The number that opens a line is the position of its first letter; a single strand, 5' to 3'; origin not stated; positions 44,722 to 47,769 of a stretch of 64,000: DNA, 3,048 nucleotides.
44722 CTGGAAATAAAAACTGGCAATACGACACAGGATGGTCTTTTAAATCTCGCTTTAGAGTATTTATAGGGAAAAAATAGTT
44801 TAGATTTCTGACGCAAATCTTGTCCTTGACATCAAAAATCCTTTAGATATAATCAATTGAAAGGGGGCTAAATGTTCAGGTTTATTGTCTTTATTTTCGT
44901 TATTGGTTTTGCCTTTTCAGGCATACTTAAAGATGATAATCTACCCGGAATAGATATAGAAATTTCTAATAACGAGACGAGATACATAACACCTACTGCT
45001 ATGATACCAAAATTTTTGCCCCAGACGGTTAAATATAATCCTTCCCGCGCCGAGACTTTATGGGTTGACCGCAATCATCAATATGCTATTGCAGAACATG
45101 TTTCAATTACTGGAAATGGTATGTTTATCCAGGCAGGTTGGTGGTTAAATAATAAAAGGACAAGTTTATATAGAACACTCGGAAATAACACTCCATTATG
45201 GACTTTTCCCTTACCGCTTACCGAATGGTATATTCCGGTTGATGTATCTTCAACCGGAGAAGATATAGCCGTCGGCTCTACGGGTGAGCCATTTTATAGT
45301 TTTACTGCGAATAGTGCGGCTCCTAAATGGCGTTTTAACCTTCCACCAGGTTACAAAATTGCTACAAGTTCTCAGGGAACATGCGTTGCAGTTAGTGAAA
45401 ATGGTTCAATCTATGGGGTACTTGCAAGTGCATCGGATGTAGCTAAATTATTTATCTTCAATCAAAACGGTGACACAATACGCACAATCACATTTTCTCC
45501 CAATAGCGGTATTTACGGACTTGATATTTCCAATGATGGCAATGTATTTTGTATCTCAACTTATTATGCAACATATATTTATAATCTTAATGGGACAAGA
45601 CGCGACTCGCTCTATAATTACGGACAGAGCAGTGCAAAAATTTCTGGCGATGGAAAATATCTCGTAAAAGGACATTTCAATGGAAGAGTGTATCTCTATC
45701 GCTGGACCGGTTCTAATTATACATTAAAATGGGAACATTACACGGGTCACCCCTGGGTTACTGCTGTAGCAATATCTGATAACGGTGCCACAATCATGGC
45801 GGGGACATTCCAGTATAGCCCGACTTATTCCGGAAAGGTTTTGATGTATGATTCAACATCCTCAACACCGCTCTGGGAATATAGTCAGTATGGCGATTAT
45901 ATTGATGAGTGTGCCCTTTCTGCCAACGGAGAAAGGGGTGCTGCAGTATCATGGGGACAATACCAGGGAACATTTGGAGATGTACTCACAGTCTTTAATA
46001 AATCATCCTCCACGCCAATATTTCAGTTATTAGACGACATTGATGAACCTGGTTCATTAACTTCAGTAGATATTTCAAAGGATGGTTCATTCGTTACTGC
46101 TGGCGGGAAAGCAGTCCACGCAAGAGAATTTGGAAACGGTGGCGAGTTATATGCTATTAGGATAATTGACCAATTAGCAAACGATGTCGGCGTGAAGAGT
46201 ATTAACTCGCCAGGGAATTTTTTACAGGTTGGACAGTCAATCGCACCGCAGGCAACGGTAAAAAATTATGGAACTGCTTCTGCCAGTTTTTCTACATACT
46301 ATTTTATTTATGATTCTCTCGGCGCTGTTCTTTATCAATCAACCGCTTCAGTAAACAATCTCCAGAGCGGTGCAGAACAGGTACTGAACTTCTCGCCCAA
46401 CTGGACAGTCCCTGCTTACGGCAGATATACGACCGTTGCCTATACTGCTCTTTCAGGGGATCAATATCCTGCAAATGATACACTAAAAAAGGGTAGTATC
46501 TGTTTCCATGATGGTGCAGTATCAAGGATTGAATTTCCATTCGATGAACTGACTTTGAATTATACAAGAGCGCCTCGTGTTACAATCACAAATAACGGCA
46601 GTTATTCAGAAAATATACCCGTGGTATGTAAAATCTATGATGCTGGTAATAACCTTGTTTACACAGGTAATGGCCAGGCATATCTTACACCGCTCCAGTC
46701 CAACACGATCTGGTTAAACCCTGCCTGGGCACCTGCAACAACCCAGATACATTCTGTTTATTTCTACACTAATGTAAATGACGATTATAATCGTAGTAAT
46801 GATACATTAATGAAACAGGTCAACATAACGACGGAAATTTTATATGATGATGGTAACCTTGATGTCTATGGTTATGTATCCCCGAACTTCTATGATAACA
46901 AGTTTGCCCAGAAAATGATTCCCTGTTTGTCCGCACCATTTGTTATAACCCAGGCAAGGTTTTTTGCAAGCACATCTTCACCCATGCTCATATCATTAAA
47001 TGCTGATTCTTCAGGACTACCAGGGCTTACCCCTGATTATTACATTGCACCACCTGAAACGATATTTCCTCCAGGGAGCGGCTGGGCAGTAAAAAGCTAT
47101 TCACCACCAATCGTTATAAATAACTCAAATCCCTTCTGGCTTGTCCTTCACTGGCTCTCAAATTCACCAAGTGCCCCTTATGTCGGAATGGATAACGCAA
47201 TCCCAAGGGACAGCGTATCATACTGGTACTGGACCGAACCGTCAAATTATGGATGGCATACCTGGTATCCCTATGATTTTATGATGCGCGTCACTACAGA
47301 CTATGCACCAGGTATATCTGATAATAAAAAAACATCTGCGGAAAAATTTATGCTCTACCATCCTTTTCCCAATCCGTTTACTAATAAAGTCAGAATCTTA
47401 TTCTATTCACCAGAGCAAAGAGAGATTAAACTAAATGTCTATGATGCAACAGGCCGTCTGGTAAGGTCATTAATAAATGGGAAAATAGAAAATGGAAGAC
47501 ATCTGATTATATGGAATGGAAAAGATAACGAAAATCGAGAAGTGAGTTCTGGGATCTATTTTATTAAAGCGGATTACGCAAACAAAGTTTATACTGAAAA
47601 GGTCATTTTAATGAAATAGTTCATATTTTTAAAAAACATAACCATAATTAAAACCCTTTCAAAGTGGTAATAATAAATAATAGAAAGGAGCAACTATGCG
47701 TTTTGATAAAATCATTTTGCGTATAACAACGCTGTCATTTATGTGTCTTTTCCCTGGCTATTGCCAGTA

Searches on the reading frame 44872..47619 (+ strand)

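Call 8: search_protein_families(library=pfam, proteins=[window:44872-47619:+], max_evalue=0.01)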
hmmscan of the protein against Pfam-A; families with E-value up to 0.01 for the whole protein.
window:44872-47619:+ (915 aa): 7 families
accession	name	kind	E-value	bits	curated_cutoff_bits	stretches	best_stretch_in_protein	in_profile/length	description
PF13860.13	FlgD_ig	-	1.6e-13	50.8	27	1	851-904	24-77/79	FlgD Ig-like domain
PF18962.6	Por_Secre_tail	-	1.8e-08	35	27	1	832-912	2-74/75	Secretion system C-terminal sorting domain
PF00400.38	WD40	-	9.8e-07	29.5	27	0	290-312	7-30/39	WD domain, G-beta repeat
PF23414.1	Beta-prop_EML_2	-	6.1e-06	26.2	90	0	276-409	23-140/266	Echinoderm microtubule-associated protein second beta-propeller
PF13360.13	PQQ_2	-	0.00042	20.5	27.6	0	128-341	32-148/233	Outer membrane protein assembly factor BamB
PF07705.17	CARDB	-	0.00074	20.1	22.7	1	441-524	6-81/101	CARDB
PF13570.13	Beta-prop_ACSF4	-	0.0074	16.2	133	0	130-338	20-211/329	Beta-alanine-activating enzyme, beta-propeller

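Call 59: search_protein_families(library=ncbifam, proteins=[window:44872-47619:+], max_evalue=0.001)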
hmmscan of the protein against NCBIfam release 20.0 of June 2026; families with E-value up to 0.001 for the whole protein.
window:44872-47619:+ (915 aa): 6 families
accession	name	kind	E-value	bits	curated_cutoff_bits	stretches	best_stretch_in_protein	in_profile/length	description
TIGR04183.1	Por_Secre_tail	domain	3e-10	40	23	1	832-912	2-70/72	T9SS type A sorting domain-containing protein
NF005176.1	PRK06655.1-1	equivalog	4.4e-07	30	230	1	846-905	93-152/197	flagellar hook assembly protein FlgD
NF033707.1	T9SS_sortase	equivalog_domain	8.6e-07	27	420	1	831-901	1001-1076/1095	type IX secretion system sortase PorU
NF009452.0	PRK12812.1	equivalog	9.2e-07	28.4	258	1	847-905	146-209/289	flagellar basal body rod modification protein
NF038113.1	T9SSA_dep_M36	equivalog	1.3e-06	26.8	885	1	823-913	790-868/869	T9SS-dependent M36 family metallopeptidase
NF038353.1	FxLYD_dom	domain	0.00066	19.5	23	0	571-614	9-51/71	FxLYD domain-containing protein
